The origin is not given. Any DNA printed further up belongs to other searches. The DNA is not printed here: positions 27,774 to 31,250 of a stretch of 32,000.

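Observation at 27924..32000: Uncharacterised two-gene module: polyproline-tract protein followed by a 1058-aa protein with a pore-former-like hydrophobic core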

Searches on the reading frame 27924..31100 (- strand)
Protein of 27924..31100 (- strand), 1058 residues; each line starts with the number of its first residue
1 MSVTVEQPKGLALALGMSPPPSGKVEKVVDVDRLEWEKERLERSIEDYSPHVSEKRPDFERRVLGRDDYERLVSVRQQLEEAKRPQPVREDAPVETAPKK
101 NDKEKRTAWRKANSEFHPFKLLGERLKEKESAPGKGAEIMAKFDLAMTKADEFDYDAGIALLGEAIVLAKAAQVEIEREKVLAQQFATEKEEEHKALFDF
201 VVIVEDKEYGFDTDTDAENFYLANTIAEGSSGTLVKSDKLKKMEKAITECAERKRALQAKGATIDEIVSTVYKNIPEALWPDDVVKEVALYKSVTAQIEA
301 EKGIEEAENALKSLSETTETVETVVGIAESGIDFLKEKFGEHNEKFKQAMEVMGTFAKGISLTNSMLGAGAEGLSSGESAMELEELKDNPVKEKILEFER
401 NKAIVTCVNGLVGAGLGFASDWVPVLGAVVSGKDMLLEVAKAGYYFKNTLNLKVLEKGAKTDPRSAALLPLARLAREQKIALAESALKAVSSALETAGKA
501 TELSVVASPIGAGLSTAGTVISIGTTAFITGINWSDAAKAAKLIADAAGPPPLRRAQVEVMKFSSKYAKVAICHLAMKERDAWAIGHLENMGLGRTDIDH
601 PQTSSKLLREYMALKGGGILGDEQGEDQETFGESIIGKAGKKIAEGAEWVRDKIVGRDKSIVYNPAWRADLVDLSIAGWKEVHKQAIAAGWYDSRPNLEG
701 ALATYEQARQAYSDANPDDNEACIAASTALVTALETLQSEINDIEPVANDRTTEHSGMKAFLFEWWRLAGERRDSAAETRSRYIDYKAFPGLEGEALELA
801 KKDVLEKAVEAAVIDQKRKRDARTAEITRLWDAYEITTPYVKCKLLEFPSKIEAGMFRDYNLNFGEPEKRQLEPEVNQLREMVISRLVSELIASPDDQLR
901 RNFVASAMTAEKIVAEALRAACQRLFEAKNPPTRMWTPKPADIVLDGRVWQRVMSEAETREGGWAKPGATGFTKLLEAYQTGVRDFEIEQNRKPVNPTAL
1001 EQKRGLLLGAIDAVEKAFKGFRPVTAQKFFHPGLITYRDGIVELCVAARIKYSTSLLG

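Call 5: search_protein_families(library=pfam, proteins=[window:27924-31100:-], max_evalue=0.1)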
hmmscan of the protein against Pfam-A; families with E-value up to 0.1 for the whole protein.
window:27924-31100:- (1058 aa): 1 family
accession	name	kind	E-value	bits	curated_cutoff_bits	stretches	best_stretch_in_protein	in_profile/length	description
PF17778.7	BLACT_WH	-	0.0015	18.9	22.8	1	263-281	1-19/46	Beta-lactamase associated winged helix domain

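Call 6: search_solved_structures(query=window:27924-31100:-, max_evalue=10)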
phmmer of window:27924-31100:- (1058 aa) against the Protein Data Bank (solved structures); distinct sequences matched with E-value up to 10: 8.
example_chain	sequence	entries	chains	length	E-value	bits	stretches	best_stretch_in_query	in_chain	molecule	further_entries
3r9w_A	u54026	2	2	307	0.082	14.1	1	238-304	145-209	GTPase Era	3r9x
7c1o_A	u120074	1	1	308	0.082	14.1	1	238-304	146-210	GTPase Era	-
3iev_A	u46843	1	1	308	0.083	14.1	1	238-304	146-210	GTP-binding protein era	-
8fff_A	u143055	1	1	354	0.2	12.8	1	229-292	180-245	D-alanine--D-alanine ligase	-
2i80_A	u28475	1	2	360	0.21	12.8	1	229-292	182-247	D-alanine-D-alanine ligase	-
2i87_A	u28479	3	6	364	0.21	12.7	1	229-292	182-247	D-alanine-D-alanine ligase | D-alanine--D-alanine ligase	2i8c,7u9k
3n8d_A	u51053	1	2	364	0.22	12.7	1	229-292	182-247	D-alanine--D-alanine ligase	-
1yz4_A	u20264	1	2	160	1.3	10.1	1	512-565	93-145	dual specificity phosphatase-like 15 isoform a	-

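Call 7: find_homologous_proteins(query=window:27924-31100:-, max_evalue=0.001)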
Query window:27924-31100:- (1058 aa): 10 proteins with E <= 0.001 among 8000 candidates.
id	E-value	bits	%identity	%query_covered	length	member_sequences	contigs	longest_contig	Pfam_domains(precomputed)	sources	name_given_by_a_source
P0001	0.0e+0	2336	100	100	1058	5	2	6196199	-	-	-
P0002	0.0e+0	1617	70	100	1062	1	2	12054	-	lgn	-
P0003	0.0e+0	1301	58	100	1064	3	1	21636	-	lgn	-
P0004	0.0e+0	1291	58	100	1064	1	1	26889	-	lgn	-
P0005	0.0e+0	1264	57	99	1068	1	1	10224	-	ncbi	-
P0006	0.0e+0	1239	61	92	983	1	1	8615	-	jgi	jgi:hypothetical protein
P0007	0.0e+0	1135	53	98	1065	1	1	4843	-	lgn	-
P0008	4.0e-298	1010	49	98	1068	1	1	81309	-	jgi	jgi:hypothetical protein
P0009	3.1e-260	884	46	90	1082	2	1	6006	-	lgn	-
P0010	1.1e-195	671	41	91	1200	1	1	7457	-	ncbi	-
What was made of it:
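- On T6SS-associated effector module: Only 32 kb of the ~6.2-Mb genome is available (call 7).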

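Call 8: find_encoding_contigs(protein=P0001, flank=10000, max_places=4)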
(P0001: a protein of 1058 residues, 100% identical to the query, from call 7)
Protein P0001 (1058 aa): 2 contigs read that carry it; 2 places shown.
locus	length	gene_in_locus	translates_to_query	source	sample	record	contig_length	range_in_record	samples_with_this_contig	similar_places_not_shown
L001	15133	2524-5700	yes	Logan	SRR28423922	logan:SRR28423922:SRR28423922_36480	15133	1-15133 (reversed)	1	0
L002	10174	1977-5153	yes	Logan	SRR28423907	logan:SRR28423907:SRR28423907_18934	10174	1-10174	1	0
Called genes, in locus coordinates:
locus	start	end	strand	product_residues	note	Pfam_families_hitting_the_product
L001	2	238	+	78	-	?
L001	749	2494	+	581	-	-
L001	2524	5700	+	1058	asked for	-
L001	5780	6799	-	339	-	PF25174:Beta-prop_THOC3, PF23409:Beta-prop_EML, PF24814:WD40_Prp19, PF25168:Beta-prop_WDR36-Utp21_2nd, PF25172:Beta-prop_WDR3_2nd, PF25173:Beta-prop_WDR3_1st, PF25391:WD40_Gbeta, PF23414:Beta-prop_EML_2, +29 more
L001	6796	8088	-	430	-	PF07394:DUF1501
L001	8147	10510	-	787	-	PF07583:PSCyt2, PF07587:PSD1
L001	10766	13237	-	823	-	-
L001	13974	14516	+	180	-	-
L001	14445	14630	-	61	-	-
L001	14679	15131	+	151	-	?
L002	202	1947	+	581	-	-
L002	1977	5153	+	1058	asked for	-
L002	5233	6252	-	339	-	PF25173:Beta-prop_WDR3_1st, PF24814:WD40_Prp19, PF25168:Beta-prop_WDR36-Utp21_2nd, PF25172:Beta-prop_WDR3_2nd, PF25391:WD40_Gbeta, PF23414:Beta-prop_EML_2, PF23410:Beta-prop_VPS8, PF24796:WDR55, +27 more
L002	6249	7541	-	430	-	PF07394:DUF1501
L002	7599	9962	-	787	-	PF07583:PSCyt2, PF07587:PSD1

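Call 12: find_homologous_proteins(query=L001:749-2491:+, max_evalue=0.001)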
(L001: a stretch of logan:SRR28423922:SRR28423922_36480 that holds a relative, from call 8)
Query L001:749-2491:+ (581 aa): 13 proteins with E <= 0.001 among 8000 candidates.
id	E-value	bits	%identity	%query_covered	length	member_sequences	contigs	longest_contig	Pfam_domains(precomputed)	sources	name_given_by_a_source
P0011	0.0e+0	1250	100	100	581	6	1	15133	-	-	-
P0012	1.1e-131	459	45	100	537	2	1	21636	-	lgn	-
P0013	5.0e-128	447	44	100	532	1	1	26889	-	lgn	-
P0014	1.4e-75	274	37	53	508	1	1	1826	-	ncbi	-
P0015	8.3e-48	182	49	33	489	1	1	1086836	-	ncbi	-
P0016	8.7e-46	175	34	68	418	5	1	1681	-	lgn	-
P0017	9.8e-41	159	58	20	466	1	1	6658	-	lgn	-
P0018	4.6e-38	150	34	67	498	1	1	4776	-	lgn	-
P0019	5.9e-38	149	47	26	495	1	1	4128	-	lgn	-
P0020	8.5e-34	136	60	20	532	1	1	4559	-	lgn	-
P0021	1.2e-18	86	33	32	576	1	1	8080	-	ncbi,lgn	ncbi:MAG: hypothetical protein WD049_01035 [Candidatus Paceibacterota bacterium]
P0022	5.4e-10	57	26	42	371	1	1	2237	-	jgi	jgi:hypothetical protein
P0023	1.4e-7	49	36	21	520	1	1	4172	-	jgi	jgi:cellobiose-specific phosphotransferase system component IIA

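Call 16: find_encoding_contigs(protein=P0008, flank=10000, max_places=2)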
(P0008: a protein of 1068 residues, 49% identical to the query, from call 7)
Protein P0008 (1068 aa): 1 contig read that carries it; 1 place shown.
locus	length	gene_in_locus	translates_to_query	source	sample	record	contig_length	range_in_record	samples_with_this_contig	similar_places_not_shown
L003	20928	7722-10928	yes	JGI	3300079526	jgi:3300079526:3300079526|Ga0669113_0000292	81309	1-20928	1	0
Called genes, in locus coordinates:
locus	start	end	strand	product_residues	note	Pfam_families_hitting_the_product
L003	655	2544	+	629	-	-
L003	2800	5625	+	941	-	PF00675:Peptidase_M16, PF05193:Peptidase_M16_C, PF00675:Peptidase_M16, PF05193:Peptidase_M16_C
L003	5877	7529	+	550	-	-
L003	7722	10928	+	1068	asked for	-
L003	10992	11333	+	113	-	-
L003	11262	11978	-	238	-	PF05685:Uma2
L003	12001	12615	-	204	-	PF05685:Uma2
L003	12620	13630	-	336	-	-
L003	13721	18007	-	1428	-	PF04997:RNA_pol_Rpb1_1, PF00623:RNA_pol_Rpb1_2, PF04983:RNA_pol_Rpb1_3, PF05000:RNA_pol_Rpb1_4, PF04998:RNA_pol_Rpb1_5, PF01333:Apocytochr_F_C (faint), PF21668:RPOC_hybrid (faint)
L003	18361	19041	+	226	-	-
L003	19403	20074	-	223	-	PF05685:Uma2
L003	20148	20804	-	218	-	PF05685:Uma2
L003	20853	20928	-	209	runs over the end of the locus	PF05685:Uma2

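Call 17: find_encoding_contigs(protein=P0004, flank=10000, max_places=2)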
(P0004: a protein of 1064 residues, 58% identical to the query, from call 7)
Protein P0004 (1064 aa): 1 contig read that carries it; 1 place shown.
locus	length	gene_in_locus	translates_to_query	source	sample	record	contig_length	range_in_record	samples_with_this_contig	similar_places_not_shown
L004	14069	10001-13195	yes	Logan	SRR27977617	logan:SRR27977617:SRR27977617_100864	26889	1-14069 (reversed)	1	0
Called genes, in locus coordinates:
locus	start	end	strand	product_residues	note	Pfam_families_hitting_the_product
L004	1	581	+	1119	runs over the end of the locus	PF01636:APH (faint), PF00069:Pkinase, PF07714:PK_Tyr_Ser-Thr, PF03109:ABC1 (weak)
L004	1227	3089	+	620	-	PF00657:Lipase_GDSL, PF13472:Lipase_GDSL_2, PF00353:HemolysinCabind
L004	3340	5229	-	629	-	PF00069:Pkinase, PF03109:ABC1 (faint), PF07714:PK_Tyr_Ser-Thr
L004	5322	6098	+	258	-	PF00005:ABC_tran, PF13304:AAA_21 (weak)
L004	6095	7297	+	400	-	-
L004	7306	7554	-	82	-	PF13490:zf-HC2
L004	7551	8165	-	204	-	PF04542:Sigma70_r2, PF08281:Sigma70_r4_2, PF04545:Sigma70_r4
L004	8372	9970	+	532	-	-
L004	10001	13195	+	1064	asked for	-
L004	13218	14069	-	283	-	?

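Call 18: find_encoding_contigs(protein=P0003, flank=10000, max_places=2)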
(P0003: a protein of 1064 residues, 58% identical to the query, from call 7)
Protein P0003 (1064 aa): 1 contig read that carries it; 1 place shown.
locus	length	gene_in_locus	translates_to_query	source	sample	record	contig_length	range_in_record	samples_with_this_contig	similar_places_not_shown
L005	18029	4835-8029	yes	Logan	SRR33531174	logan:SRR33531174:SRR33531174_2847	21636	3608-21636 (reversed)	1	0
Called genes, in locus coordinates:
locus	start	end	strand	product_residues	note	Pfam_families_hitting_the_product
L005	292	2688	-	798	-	PF00890:FAD_binding_2 (weak), PF01134:GIDA (weak), PF01266:DAO (weak), PF07992:Pyr_redox_2 (weak), PF12831:FAD_oxidored, PF13450:NAD_binding_8, PF25275:Golvesin_C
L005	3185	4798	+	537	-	-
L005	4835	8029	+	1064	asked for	-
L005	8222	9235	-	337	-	PF04041:Glyco_hydro_130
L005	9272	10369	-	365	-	-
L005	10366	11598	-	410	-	PF13439:Glyco_transf_4, PF00534:Glycos_transf_1, PF13692:Glyco_trans_1_4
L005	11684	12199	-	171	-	PF00254:FKBP_C (weak)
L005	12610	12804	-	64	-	-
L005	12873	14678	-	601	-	-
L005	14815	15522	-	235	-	-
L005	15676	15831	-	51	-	PF11752:DUF3309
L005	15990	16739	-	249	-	-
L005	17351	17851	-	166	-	PF10057:MpsC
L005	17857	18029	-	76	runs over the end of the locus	-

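Call 23: search_protein_families(library=ncbifam, proteins=[P0001, P0011], max_evalue=1)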
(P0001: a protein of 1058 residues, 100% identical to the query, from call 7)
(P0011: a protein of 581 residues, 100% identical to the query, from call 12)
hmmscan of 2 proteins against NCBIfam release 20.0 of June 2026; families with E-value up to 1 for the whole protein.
P0001 (1058 aa): 2 families
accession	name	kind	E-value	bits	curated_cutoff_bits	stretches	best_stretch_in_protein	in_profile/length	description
NF047515.1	SpiroCoCo_C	equivalog_domain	0.00071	18.8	125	1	238-345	166-268/313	SpiroCoCo family coiled-coil protein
NF050028.1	CldAdptActJ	equivalog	0.1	13.1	150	1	100-145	14-59/93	cold adaptation protein ActJcold adaptation protein ActJ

P0011 (581 aa): 4 families
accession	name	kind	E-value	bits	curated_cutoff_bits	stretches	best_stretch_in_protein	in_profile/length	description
NF040983.1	BimA_second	exception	0.0018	17.2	600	1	365-444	54-136/381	trimeric autotransporter actin-nucleating factor BimA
NF005268.0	PRK06770.1-4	subfamily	0.057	13.2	277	0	513-564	103-155/188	hypothetical protein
NF006284.1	PRK08456.1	equivalog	0.067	12.4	380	1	492-545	55-108/252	flagellar motor stator protein MotA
NF007429.0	PRK09974.1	equivalog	0.11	12.4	125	1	484-516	77-110/114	type II toxin-antitoxin system PrlF family antitoxin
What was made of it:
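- On Proline-rich actin nucleators (BimA/ActA/formin-like): The BimA hit scores 17 bits against a cut-off of 600 (call 23).
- Closest known: Proline-rich bacterial actin regulators. Same: There is a weak NCBIfam BimA hit over the proline tract (call 23).
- Checked: No Pfam or NCBIfam domain was found (calls 5, 23).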

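Call 24: find_related_loci(query=A1, collection=genome_contigs, flank=8000)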
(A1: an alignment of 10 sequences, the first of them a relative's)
Query A1 (1058 aa) in genome_contigs; peptide patterns used: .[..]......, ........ (x = any residue, [..] = any of these).
59 stretches matched a pattern; 2 encode a relative of the query (tblastn E <= 1e-3); 2 distinct loci.
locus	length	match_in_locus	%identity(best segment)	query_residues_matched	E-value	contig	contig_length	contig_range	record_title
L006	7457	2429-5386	41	98-1057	0e+0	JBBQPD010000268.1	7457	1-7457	MAG: Gemmatales bacterium isolate Co_metawrap_129 Cmw_129_k141_4899754_length_7457_cov_7.9962, whole genome shotgun sequ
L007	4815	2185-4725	33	136-980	1e-111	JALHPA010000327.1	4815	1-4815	MAG: Pirellulales bacterium isolate bin.204_sub c_000000055081, whole genome shotgun sequence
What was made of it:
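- The family is patchy and rare: 10 close clusters and 2 of 185,579 species representatives (calls 7, 24).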

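Call 35: search_protein_families(library=pfam, alignment_id=A2, max_evalue=0.01)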
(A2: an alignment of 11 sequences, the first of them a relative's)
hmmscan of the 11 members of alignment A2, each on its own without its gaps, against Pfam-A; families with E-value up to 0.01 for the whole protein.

A. member 1, P0011 (581 aa): 1 family
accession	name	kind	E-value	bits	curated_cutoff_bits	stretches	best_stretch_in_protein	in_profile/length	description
PF02520.22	ANIS5_cation-bd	-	0.0052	17.3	29.3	0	459-529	17-83/109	SXP/RAL-2 family protein Ani s 5-like, metal-binding domain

B. families by the number of members that match (of 11 scanned): 4 families
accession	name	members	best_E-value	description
PF22888.1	FIMAH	1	0.00022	FIMAH domain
PF20396.3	DUF6689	1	0.0018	Family of unknown function (DUF6689)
PF24481.2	CT398_CC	1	0.0024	CT398-like coiled coil hairpin domain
PF02520.22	ANIS5_cation-bd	1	0.0052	SXP/RAL-2 family protein Ani s 5-like, metal-binding domain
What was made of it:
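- On Proline-rich actin nucleators (BimA/ActA/formin-like): No WH2 or FH2 hit was reported by Pfam (calls 5, 35).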

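Call 36: predict_structure(alignment_id=A1)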
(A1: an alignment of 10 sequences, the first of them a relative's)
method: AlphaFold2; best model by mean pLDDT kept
length: 1058 residues; sequences in the alignment: 10
mean_pLDDT: 65.6   pTM: 0.32
mean pLDDT of the five models: 65.6, 63.6, 61.2, 61.2, 59.1
residues with pLDDT >= 90: 111; 70-90: 414; 50-70: 217; < 50: 316
segments of 3 or more residues with pLDDT < 50: 1-28, 85-97, 201-234, 293-332, 334-388, 411-433, 508-532, 563-567, 590-666
pLDDT, mean of each block of 10 residues (from residue 1): 31 38 37 83 80 78 82 86 50 43 79 83 82 84 89 86 89 86 85 75 36 39 46 57 82 85 81 77 65 49 40 33 33 44 40 33 31 34 42 64 62 40 29 56 66 58 60 62 59 52 47 32 34 55 59 52 50 58 53 35 34 34 34 35 39 38 48 78 65 62 91 88 90 91 71 67 86 92 86 82 77 77 91 90 90 64 81 91 91 81 89 89 85 77 87 80 60 89 89 81 89 90 82 88 90 62
secondary structure, 60 per line:
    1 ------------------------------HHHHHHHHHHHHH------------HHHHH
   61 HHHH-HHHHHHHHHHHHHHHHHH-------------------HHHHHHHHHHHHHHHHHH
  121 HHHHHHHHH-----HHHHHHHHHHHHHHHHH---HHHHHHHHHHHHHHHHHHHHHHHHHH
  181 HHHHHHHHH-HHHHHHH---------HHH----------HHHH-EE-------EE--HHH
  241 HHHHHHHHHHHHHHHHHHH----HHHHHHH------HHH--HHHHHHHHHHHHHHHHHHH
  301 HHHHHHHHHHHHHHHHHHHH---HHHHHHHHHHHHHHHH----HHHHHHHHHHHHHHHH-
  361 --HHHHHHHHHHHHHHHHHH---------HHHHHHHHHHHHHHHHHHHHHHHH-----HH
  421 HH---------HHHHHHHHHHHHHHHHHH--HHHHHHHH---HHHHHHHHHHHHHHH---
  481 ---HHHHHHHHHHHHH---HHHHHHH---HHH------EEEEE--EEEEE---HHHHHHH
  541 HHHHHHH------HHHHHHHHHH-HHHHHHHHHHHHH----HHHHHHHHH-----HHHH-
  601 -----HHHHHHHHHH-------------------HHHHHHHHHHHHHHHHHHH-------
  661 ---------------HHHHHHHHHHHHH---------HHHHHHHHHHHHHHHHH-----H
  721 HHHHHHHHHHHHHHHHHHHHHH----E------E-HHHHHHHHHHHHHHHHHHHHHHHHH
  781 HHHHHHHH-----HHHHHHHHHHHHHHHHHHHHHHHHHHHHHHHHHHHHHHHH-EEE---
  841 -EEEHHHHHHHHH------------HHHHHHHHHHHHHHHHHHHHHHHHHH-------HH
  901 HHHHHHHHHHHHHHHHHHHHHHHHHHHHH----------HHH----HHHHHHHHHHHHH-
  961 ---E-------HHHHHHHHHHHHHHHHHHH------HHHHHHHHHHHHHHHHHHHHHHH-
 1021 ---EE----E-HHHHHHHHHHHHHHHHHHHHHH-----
elements in order (helices of 4 or more, strands of 3 or more residues): H31-43 H56-64 H66-83 H103-129 H135-151 H155-189 H191-197 H220-223 H238-259 H264-270 H282-320 H324-339 H344-359 H363-380 H390-413 H419-422 H432-449 H452-459 H463-477 H484-496 H500-506 E519-523 E526-530 H534-547 H554-563 H565-577 H582-590 H596-599 H606-615 H635-653 H676-688 H698-714 H720-742 H756-788 H794-833 E835-837 E842-844 H845-853 H866-891 H899-929 H947-959 H972-990 H997-1019 H1032-1053
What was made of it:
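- Tried and rejected: The model of full-length B from a 10-sequence alignment was poor in the core (pLDDT 65.6, call 36).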
